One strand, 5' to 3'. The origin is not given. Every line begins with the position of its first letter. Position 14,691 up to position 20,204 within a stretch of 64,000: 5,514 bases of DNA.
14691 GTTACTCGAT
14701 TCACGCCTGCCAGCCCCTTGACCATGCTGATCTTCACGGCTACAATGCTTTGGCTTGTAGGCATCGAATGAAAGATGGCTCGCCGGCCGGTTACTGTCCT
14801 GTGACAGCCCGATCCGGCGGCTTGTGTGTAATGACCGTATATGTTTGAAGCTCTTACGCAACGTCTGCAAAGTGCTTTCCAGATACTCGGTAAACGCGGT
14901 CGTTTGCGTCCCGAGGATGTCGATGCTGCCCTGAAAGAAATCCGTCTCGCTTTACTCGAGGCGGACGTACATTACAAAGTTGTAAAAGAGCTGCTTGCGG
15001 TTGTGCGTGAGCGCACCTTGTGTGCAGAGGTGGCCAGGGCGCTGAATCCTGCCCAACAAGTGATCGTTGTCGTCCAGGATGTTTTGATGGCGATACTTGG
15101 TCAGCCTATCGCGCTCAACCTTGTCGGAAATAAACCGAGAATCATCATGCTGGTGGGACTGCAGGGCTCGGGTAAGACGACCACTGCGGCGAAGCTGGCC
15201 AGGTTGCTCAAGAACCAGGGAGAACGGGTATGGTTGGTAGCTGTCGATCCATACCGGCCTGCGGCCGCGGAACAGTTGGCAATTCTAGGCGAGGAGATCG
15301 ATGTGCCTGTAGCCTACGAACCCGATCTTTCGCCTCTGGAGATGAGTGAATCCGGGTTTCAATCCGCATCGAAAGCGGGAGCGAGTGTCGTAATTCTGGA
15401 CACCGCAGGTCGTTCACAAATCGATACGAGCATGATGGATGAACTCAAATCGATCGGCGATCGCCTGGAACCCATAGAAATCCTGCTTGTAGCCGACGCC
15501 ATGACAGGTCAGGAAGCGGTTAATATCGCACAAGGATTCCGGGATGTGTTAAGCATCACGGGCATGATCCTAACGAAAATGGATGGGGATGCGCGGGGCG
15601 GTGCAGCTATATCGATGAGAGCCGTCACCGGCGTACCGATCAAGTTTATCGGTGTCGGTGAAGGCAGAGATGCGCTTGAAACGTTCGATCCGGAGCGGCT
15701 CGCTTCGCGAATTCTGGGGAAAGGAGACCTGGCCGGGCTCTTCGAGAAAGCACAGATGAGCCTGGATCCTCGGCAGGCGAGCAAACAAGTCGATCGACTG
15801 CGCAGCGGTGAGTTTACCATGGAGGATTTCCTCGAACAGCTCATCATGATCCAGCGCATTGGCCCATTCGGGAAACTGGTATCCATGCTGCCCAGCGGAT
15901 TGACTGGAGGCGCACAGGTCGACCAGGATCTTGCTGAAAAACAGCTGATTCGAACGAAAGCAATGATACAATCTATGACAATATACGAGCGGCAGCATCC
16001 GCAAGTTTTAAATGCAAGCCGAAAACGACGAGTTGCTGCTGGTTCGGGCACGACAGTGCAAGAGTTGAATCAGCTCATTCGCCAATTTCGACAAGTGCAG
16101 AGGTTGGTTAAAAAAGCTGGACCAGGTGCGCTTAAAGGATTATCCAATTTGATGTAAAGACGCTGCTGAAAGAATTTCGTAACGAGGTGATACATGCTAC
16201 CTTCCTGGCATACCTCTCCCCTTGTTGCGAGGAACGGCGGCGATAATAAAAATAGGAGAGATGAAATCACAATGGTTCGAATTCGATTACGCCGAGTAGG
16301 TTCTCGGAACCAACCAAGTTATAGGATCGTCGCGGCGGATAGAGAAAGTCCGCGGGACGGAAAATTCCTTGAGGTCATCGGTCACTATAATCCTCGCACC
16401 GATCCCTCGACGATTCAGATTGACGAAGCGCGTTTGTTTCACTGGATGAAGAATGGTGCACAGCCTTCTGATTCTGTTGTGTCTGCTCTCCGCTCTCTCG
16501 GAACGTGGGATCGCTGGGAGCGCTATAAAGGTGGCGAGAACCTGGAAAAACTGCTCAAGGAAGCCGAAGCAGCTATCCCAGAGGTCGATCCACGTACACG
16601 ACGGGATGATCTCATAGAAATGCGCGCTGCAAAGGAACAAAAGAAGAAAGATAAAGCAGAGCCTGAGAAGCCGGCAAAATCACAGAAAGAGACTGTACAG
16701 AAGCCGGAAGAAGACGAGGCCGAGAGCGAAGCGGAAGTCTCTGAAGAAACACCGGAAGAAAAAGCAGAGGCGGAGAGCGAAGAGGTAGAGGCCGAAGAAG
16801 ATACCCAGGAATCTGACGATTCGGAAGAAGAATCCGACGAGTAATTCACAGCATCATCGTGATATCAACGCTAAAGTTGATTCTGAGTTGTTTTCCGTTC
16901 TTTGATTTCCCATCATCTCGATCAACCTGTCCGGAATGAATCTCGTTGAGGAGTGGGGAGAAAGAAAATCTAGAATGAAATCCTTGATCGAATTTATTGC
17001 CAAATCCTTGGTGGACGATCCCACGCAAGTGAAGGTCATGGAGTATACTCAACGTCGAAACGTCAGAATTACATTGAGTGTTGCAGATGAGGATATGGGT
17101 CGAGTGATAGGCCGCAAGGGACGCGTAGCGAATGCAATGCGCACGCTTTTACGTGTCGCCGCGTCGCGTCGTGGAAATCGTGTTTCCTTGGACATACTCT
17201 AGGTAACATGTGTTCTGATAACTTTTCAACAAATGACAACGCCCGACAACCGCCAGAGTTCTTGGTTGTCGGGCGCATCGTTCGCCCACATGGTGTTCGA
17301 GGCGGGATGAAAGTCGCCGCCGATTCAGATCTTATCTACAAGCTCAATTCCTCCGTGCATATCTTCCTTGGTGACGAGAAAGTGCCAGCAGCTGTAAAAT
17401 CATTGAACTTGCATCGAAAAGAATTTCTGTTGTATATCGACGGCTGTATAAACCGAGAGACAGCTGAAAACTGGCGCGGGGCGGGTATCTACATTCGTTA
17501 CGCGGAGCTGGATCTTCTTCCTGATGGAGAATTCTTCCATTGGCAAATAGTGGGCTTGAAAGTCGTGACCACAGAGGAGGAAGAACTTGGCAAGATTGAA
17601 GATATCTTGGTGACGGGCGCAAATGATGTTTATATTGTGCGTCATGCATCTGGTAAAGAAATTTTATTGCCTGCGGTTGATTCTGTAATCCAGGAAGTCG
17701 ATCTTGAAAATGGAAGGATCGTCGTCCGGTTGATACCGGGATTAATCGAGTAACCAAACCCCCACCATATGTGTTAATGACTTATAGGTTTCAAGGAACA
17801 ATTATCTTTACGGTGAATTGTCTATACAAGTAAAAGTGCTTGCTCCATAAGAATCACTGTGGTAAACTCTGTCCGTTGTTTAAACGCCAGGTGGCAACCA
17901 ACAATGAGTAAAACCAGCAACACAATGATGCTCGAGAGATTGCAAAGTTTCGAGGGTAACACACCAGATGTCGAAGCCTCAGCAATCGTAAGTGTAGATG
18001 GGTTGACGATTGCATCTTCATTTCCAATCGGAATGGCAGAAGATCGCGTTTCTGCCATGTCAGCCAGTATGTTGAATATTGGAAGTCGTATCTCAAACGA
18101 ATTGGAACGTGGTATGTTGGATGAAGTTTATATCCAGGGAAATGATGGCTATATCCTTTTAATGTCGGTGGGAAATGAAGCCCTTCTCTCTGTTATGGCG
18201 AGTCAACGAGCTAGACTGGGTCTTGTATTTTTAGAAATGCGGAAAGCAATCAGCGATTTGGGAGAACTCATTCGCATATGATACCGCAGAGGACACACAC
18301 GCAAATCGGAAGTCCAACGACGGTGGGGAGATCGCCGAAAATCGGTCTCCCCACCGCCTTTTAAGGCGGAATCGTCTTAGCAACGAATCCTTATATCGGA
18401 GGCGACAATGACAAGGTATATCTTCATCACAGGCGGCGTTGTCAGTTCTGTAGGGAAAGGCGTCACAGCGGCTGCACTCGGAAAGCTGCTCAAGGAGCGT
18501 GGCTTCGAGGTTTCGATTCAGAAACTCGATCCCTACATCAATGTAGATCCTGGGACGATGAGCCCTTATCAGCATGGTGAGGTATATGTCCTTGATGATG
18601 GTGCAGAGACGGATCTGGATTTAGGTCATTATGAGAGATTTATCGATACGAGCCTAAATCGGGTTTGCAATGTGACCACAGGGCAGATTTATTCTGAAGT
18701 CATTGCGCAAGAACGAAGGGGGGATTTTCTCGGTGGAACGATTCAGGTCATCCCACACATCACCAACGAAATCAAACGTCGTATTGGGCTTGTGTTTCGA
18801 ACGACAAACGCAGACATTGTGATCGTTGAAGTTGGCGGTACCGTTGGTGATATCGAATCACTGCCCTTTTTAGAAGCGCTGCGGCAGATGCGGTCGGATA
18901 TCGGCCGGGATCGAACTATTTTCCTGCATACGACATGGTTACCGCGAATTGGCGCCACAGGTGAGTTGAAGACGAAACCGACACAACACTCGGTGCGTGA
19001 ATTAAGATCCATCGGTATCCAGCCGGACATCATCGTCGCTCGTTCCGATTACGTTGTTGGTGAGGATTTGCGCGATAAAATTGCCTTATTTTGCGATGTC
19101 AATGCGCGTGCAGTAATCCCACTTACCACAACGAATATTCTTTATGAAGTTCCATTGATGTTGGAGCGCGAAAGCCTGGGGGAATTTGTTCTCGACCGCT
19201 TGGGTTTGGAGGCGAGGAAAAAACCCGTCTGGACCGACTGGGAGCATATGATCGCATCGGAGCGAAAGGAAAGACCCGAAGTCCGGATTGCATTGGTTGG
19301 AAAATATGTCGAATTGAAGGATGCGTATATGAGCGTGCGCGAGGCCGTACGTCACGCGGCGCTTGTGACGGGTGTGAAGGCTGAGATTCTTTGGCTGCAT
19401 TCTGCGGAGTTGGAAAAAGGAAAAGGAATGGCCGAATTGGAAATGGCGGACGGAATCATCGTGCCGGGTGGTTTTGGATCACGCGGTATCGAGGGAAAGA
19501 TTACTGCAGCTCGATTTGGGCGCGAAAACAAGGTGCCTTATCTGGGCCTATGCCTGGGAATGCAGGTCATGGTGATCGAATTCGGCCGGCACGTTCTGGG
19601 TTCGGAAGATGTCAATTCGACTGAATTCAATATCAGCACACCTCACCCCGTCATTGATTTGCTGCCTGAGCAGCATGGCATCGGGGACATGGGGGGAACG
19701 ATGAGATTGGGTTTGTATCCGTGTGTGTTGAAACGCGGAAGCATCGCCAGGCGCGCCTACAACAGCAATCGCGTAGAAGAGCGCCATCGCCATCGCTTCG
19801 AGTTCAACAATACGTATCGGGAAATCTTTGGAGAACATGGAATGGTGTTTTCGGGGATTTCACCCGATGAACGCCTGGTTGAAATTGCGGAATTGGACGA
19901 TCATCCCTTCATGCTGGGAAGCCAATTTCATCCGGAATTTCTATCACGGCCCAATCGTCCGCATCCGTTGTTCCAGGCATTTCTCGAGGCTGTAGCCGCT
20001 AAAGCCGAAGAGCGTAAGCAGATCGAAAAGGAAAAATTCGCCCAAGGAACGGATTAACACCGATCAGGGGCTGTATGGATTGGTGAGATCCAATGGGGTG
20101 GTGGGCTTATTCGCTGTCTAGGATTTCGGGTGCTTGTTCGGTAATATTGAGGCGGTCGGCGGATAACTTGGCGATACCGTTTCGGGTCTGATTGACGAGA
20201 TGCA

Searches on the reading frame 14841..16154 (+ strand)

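Call 6: search_protein_families(library=pfam, proteins=[window:14841-16154:+], max_evalue=0.001)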
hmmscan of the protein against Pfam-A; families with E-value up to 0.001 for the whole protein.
window:14841-16154:+ (438 aa): 12 families
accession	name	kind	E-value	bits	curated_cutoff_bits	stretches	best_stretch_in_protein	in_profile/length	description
PF00448.28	SRP54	-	3.4e-69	232.9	22.7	1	99-293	1-196/196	SRP54-type protein, GTPase domain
PF02978.25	SRP_SPB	-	4.5e-29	101.1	27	1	324-422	1-90/91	Signal peptide binding domain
PF02881.24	SRP54_N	-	7.2e-16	58.6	22.4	1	5-82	1-75/75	SRP54-type protein, helical bundle domain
PF01656.29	CbiA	-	3.5e-10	40.3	25.4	1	109-254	9-90/125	CobQ/CobB/MinD/ParA nucleotide binding domain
PF13401.12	AAA_22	-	1.9e-07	31.9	27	1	99-217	5-121/130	AAA domain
PF03308.22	MeaB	-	6.1e-07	29.2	23.1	1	100-154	34-86/273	Methylmalonyl Co-A mutase-associated GTPase MeaB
PF13604.12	AAA_30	-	8.1e-07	29.4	27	1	93-221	12-126/191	AAA domain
PF06414.18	Zeta_toxin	-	2.4e-05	24.3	22.3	1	97-206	14-121/199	Zeta toxin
PF03205.20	MobB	-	5.6e-05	23.5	26.6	0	101-133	1-33/133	Molybdopterin guanine dinucleotide synthesis protein B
PF13614.12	AAA_31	-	0.00018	22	27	1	109-139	12-42/177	AAA domain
PF01583.26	APS_kinase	-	0.00071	20.1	21.1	0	99-142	2-45/152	Adenylylsulphate kinase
PF13191.12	AAA_16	-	0.00091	20.2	32.6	0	97-144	22-71/167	AAA ATPase domain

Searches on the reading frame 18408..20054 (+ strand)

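Call 6: search_protein_families(library=pfam, proteins=[window:18408-20054:+], max_evalue=0.001)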
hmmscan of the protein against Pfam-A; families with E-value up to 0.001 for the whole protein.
window:18408-20054:+ (549 aa): 4 families
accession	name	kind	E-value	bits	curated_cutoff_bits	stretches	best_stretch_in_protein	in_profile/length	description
PF06418.20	CTP_synth_N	-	1.6e-121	405.2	26.1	1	3-267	1-265/265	CTP synthase N-terminus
PF00117.34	GATase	-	3.1e-39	135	22.8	1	303-527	2-189/190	Glutamine amidotransferase class-I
PF07722.19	Peptidase_C26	-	7.2e-05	23.1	20.5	1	373-510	103-219/219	Peptidase C26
PF01656.29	CbiA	-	0.00011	22.6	25.4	1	13-111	8-54/125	CobQ/CobB/MinD/ParA nucleotide binding domain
